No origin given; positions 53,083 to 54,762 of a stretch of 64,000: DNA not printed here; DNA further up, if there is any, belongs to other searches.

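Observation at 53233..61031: Five tandem paralogs of an unrecognised ~450-aa polytopic membrane protein inside a glycan locus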

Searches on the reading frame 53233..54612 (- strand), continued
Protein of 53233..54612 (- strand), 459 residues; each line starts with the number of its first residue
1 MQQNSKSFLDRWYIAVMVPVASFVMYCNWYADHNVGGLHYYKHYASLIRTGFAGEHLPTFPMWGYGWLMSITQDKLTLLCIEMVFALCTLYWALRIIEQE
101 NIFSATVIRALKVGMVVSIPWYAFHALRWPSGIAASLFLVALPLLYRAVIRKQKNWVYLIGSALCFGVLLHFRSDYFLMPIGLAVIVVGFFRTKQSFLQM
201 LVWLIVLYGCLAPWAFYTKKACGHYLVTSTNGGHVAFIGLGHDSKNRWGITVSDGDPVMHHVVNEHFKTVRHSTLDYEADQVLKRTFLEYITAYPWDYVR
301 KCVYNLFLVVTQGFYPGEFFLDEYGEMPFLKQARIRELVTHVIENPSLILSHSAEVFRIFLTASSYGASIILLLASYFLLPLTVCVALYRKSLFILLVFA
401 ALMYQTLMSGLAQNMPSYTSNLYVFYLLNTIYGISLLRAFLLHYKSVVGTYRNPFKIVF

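Call 69: search_protein_families(library=pfam, proteins=[L012:7064-8131:+, L012:8135-9196:+, L018:1809-2870:+, L018:2876-3937:+, L003:8300-9034:+, L003:6962-8284:+, L002:8666-9976:+, L007:7566-8825:+, L007:8826-9917:+, L007:4267-4926:+], max_evalue=0.0001)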
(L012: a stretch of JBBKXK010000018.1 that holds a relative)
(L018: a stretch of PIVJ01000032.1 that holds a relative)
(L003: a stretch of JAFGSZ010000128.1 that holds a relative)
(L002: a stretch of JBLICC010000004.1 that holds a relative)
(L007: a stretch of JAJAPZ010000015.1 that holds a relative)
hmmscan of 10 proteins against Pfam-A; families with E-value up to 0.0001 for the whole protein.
L012:7064-8131:+ (355 aa): 6 families
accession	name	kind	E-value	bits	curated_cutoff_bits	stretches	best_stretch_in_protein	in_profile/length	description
PF01370.27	Epimerase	-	4.2e-34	118.5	20.9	1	5-273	1-240/240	NAD dependent epimerase/dehydratase family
PF16363.11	GDP_Man_Dehyd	-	2.6e-28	99.9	27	1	6-338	1-331/332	GDP-mannose 4,6 dehydratase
PF07993.18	NAD_binding_4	-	1.7e-15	57.4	20.1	1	7-216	1-220/258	Male sterility protein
PF01073.25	3Beta_HSD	-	5.7e-14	52.2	22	1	6-163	1-155/280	3-beta hydroxysteroid dehydrogenase/isomerase family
PF02719.21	Polysacc_synt_2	-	4.8e-09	36.3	20.2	1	5-125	1-130/293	Polysaccharide biosynthesis protein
PF04321.23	RmlD_sub_bind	-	6.9e-08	32.3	27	1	4-188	2-140/287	RmlD substrate binding domain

L012:8135-9196:+ (353 aa): 5 families
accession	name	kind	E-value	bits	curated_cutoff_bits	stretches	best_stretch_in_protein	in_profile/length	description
PF01370.27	Epimerase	-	8.4e-34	117.5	20.9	2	5-163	2-142/240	NAD dependent epimerase/dehydratase family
PF16363.11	GDP_Man_Dehyd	-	7.4e-25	88.5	27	1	5-345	1-332/332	GDP-mannose 4,6 dehydratase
PF07993.18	NAD_binding_4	-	1.7e-08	34.4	20.1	1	77-231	82-227/258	Male sterility protein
PF02719.21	Polysacc_synt_2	-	2.1e-07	30.9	20.2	1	5-138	2-131/293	Polysaccharide biosynthesis protein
PF04321.23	RmlD_sub_bind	-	1.5e-06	28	27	1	6-142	5-108/287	RmlD substrate binding domain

L018:1809-2870:+ (353 aa): 6 families
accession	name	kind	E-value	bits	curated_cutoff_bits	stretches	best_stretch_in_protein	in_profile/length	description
PF01370.27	Epimerase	-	1.9e-36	126.1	20.9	1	3-271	1-240/240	NAD dependent epimerase/dehydratase family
PF16363.11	GDP_Man_Dehyd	-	1.5e-28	100.7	27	2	158-335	141-330/332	GDP-mannose 4,6 dehydratase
PF02719.21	Polysacc_synt_2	-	6.5e-10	39.1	20.2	1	3-146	1-154/293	Polysaccharide biosynthesis protein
PF07993.18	NAD_binding_4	-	6.6e-09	35.7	20.1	1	92-217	106-224/258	Male sterility protein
PF01073.25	3Beta_HSD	-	1.9e-08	34.1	22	1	4-124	1-119/280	3-beta hydroxysteroid dehydrogenase/isomerase family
PF04321.23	RmlD_sub_bind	-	3.2e-06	26.9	27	0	1-130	1-110/287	RmlD substrate binding domain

L018:2876-3937:+ (353 aa): 6 families
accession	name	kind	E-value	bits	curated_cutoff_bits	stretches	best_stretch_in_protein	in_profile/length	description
PF01370.27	Epimerase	-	1.8e-34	119.7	20.9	1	5-278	2-240/240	NAD dependent epimerase/dehydratase family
PF16363.11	GDP_Man_Dehyd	-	8.9e-25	88.3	27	1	5-291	1-270/332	GDP-mannose 4,6 dehydratase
PF07993.18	NAD_binding_4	-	4.6e-10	39.5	20.1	1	76-237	81-234/258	Male sterility protein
PF04321.23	RmlD_sub_bind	-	5e-08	32.8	27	1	5-142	4-108/287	RmlD substrate binding domain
PF02719.21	Polysacc_synt_2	-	9.7e-08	32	20.2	1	5-138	2-131/293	Polysaccharide biosynthesis protein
PF01073.25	3Beta_HSD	-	4.7e-07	29.6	22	1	6-160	2-141/280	3-beta hydroxysteroid dehydrogenase/isomerase family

L003:8300-9034:+ (244 aa): 2 families
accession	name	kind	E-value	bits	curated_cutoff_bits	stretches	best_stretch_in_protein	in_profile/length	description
PF00106.31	adh_short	-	4.2e-24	85.6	26.6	1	3-188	2-187/195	short chain dehydrogenase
PF13561.12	adh_short_C2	-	3.7e-13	50.1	27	1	8-190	1-183/236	Enoyl-(Acyl carrier protein) reductase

L003:6962-8284:+ (440 aa): 1 family
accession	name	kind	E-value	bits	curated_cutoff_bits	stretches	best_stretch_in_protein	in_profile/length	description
PF01565.28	FAD_binding_4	-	4.9e-15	55.9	26.4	1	35-145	26-136/139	FAD binding domain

L002:8666-9976:+ (436 aa): 4 families
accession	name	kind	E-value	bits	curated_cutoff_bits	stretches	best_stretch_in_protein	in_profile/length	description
PF08484.17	Methyltransf_14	-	3.7e-39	134.5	23.5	1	277-431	1-160/160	C-methyltransferase C-terminal domain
PF13489.12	Methyltransf_23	-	8.2e-16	58.6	27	1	115-272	4-163/164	Methyltransferase domain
PF08421.16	Methyltransf_13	-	5.5e-13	49.3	31.3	1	38-99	1-62/62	Putative zinc binding domain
PF08242.18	Methyltransf_12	-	9.2e-06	26.8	30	1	137-227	1-98/98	Methyltransferase domain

L007:7566-8825:+ (419 aa): 4 families
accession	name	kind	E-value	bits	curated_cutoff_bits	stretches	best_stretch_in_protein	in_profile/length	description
PF08484.17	Methyltransf_14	-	2e-44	151.6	23.5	1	255-412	1-160/160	C-methyltransferase C-terminal domain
PF13489.12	Methyltransf_23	-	4e-16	59.6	27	1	93-250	5-163/164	Methyltransferase domain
PF08421.16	Methyltransf_13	-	1.4e-13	51.2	31.3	1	15-76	1-62/62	Putative zinc binding domain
PF08242.18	Methyltransf_12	-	3.7e-07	31.2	30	1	114-205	1-98/98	Methyltransferase domain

L007:8826-9917:+ (363 aa): 5 families
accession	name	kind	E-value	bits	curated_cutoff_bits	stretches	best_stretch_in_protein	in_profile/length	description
PF01041.23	DegT_DnrJ_EryC1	-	6.5e-95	318.8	19.8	1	12-358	3-358/360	DegT/DnrJ/EryC1/StrS aminotransferase family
PF00155.27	Aminotran_1_2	-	1.3e-08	34.9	19.7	1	37-156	46-187/361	Aminotransferase class I and II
PF00266.25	Aminotran_5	-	4.9e-07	29.5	21.5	1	36-161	46-182/371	Aminotransferase class-V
PF01212.27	Beta_elim_lyase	-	1.3e-05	25.1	27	1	35-203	34-219/288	Beta-eliminating lyase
PF01053.26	Cys_Met_Meta_PP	-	2.2e-05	23.6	27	1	35-125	54-141/381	Cys/Met metabolism PLP-dependent enzyme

L007:4267-4926:+ (219 aa): 2 families
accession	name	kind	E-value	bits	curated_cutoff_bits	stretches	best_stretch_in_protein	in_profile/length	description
PF00132.30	Hexapep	-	1.4e-17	63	27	2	121-153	2-34/36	Bacterial transferase hexapeptide (six repeats)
PF25084.1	LbH_EIF2B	-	2.2e-07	31.3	54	1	97-193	4-97/105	EIF2B subunit epsilon LbH domain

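Call 70: predict_structure(alignment_id=A4)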
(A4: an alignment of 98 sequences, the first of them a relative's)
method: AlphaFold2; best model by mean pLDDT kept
length: 455 residues; sequences in the alignment: 98
mean_pLDDT: 92.7   pTM: 0.92
mean pLDDT of the five models: 92.7, 92.3, 92.2, 92.1, 92.1
residues with pLDDT >= 90: 393; 70-90: 28; 50-70: 30; < 50: 4
segments of 3 or more residues with pLDDT < 50: 1-3
pLDDT, mean of each block of 10 residues (from residue 1): 49 75 97 93 96 97 96 98 97 97 94 95 96 98 98 96 98 97 97 80 96 98 98 97 98 97 97 97 98 98 98 93 93 93 75 83 93 96 95 93 98 95 97 94 76 60
secondary structure, 60 per line:
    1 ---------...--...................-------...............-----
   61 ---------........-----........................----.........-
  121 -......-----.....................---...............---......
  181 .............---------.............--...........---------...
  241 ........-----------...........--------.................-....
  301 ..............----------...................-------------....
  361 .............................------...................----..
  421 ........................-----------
elements in order: H15-33 H41-55 H70-77 H83-106 H111-119 H122-127 H133-153 H157-171 H175-193 H203-215 H218-228 H238-248 H260-270 H279-295 H297-314 H325-343 H357-389 H396-414 H419-444

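Call 72: fold_search(model_id=the predicted structure, library=pdb)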
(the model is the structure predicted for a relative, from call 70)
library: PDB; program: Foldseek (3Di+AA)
matches with E <= 10: 317; with E <= 0.001: 0
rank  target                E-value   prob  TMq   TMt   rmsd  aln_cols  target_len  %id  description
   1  9ub7_B                9.9e-03  1.00  0.37  0.41  13.6       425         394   12  Structure of glycosylphosphatidylinositol transamidase,state 1 (released 2026-04-08)
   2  8agc_A                1.0e-02  1.00  0.44  0.30  15.2       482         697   12  Structure of yeast oligosaccharylransferase complex with lipid-linked oligosaccharide and non-acceptor peptide bound (released 2022-12-07)
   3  5f15                  1.4e-02  1.00  0.39  0.33  18.2       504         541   13  Crystal Structure of ArnT from Cupriavidus metallidurans bound to Undecaprenyl phosphate (released 2016-02-17)
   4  9i5k_A                2.1e-02  0.99  0.35  0.33  18.5       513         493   13  Structure of the Chaetomium thermophilum Pmt4 homodimer (C2 symmetry) (released 2025-12-24)
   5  6s7t_A                3.0e-02  1.00  0.47  0.32  15.1       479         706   15  Cryo-EM structure of human oligosaccharyltransferase complex OST-B (released 2019-12-18)
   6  5ogl_A                3.4e-02  1.00  0.43  0.29  15.0       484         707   10  Structure of bacterial oligosaccharyltransferase PglB in complex with an acceptor peptide and an lipid-linked oligosac (released 2017-10-25)
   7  6gxc_A                4.9e-02  1.00  0.44  0.30  14.6       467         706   10  Bacterial oligosaccharyltransferase PglB in complex with an inhibitory peptide and a reactive lipid-linked oligosaccha (released 2018-11-14)
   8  9s6s_A                6.0e-02  1.00  0.39  0.34  15.4       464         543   11  Ternary cryo-EM structure of human ALG9 with Dol25-PP-GlcNAc2Man6, Dol25-P-Man and Fab (released 2026-03-18)
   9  9i5l_A                1.2e-01  1.00  0.32  0.22   7.3       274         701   15  Structure of the Chaetomium thermophilum Pmt4 homodimer (C1 symmetry) (released 2025-12-24)
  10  8ta5_B                1.3e-01  0.16  0.15  0.13  21.7       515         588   11  Title: Cryo-EM structure of the human CLC-2 chloride channel transmembrane domain with asymmetric C-terminal (released 2024-01-31)
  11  3rce_A                1.5e-01  0.99  0.40  0.28  15.9       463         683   10  Bacterial oligosaccharyltransferase PglB (released 2011-06-15)
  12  7oci_F                1.5e-01  0.98  0.39  0.29  15.2       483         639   12  Cryo-EM structure of yeast Ost6p containing oligosaccharyltransferase complex (released 2022-02-16)
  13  5uen_B                1.5e-01  0.14  0.12  0.13  24.4       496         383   13  Crystal structure of the human adenosine A1 receptor A1AR-bRIL in complex with the covalent antagonist DU172 at 3.2A r (released 2017-03-01)
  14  8agb_A                1.7e-01  0.97  0.38  0.29  13.8       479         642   11  Structure of yeast oligosaccharylransferase complex with lipid-linked oligosaccharide bound (released 2022-12-07)
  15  6c26_A                1.9e-01  0.97  0.40  0.30  15.8       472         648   10  The Cryo-EM structure of a eukaryotic oligosaccharyl transferase complex (released 2018-01-31)
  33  7tpg_B                8.2e-01  0.15  0.21  0.22  19.7       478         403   12  Single-Particle Cryo-EM Structure of the WaaL O-antigen ligase in its ligand bound state (released 2022-04-06)
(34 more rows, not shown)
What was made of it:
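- On Wzy polymerase / WaaL O-antigen ligase: WaaL 7tpg_B scores probability 0.15 and TMq 0.21 (call 72).
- Closest known: Mycobacterial GT-C arrays. Different: The Emb and Aft proteins are about 1,000 aa with carbohydrate-binding domains and a GT-C_B-type fold, and they score lower here (probability 0.25-0.77; call 72).
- PIGU, a non-catalytic GT-C-fold subunit, is the top hit for the second model (call 72).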

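Call 77: find_encoding_contigs(protein=P0010, flank=10000, max_places=2)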
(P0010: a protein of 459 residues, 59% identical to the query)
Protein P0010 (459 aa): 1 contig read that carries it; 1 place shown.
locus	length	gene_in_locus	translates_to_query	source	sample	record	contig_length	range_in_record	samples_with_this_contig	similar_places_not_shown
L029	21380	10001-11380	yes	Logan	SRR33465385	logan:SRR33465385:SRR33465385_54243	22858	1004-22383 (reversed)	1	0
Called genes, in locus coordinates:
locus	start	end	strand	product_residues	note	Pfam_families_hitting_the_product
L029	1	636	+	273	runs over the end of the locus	PF01061:ABC2_membrane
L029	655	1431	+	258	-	PF00005:ABC_tran, PF13304:AAA_21 (faint)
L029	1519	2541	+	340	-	-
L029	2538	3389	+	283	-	PF00483:NTP_transferase, PF12804:NTP_transf_3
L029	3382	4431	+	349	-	PF04321:RmlD_sub_bind, PF05368:NmrA, PF01073:3Beta_HSD, PF01370:Epimerase, PF02719:Polysacc_synt_2, PF07993:NAD_binding_4, PF13460:NAD_binding_10 (weak), PF16363:GDP_Man_Dehyd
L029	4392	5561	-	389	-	PF01041:DegT_DnrJ_EryC1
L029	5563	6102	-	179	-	PF00908:dTDP_sugar_isom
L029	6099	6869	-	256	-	PF13489:Methyltransf_23, PF13847:Methyltransf_31, PF08241:Methyltransf_11, PF08242:Methyltransf_12, PF13649:Methyltransf_25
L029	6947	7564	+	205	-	PF00534:Glycos_transf_1, PF13692:Glyco_trans_1_4, PF13524:Glyco_trans_1_2 (weak)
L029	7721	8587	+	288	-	PF00535:Glycos_transf_2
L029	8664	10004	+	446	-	-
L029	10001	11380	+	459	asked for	-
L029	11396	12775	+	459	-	-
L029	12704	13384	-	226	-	PF02353:CMAS (weak), PF13489:Methyltransf_23, PF05175:MTS, PF13847:Methyltransf_31, PF08241:Methyltransf_11, PF08242:Methyltransf_12, PF13649:Methyltransf_25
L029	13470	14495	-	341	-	PF01370:Epimerase, PF07993:NAD_binding_4 (faint), PF13460:NAD_binding_10, PF16363:GDP_Man_Dehyd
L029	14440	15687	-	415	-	PF03721:UDPG_MGDP_dh_N, PF00984:UDPG_MGDP_dh, PF03720:UDPG_MGDP_dh_C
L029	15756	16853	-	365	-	PF02661:Fic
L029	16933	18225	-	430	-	PF00464:SHMT, PF00155:Aminotran_1_2, PF01212:Beta_elim_lyase (weak)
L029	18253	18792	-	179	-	PF12796:Ank_2 (faint), PF00023:Ank (faint)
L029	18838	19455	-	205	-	-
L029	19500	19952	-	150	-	-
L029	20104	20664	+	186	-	PF08207:EFP_N, PF01132:EFP, PF09285:Elong-fact-P_C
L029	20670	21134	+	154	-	PF01029:NusB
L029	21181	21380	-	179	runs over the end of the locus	-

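Call 78: find_encoding_contigs(protein=P0012, flank=10000, max_places=2)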
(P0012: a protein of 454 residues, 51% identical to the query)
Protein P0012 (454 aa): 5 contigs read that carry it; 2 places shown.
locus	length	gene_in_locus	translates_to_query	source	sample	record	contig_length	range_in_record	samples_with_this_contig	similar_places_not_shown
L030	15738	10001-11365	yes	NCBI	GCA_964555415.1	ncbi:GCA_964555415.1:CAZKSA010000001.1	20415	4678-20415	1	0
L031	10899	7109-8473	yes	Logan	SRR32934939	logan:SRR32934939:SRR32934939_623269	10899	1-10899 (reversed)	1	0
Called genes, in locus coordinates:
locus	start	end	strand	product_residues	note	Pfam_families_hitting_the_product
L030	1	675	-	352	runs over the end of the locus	PF11735:CAP59_mtransfer (weak)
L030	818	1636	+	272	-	PF01061:ABC2_membrane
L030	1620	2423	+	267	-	PF00005:ABC_tran, PF13304:AAA_21 (faint)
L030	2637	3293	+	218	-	-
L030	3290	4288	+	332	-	PF00535:Glycos_transf_2, PF10111:Glyco_tranf_2_2 (weak)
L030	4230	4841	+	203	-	-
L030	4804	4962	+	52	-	-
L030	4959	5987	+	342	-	PF01073:3Beta_HSD, PF01370:Epimerase, PF02719:Polysacc_synt_2, PF04321:RmlD_sub_bind, PF16363:GDP_Man_Dehyd, PF07993:NAD_binding_4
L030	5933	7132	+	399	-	PF00155:Aminotran_1_2, PF01041:DegT_DnrJ_EryC1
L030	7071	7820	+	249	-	PF13489:Methyltransf_23, PF07021:MetW, PF13847:Methyltransf_31, PF08241:Methyltransf_11, PF08242:Methyltransf_12, PF13649:Methyltransf_25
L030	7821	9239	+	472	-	-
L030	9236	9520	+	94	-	-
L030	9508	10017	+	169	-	-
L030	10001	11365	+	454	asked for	-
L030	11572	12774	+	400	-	-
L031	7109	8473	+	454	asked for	-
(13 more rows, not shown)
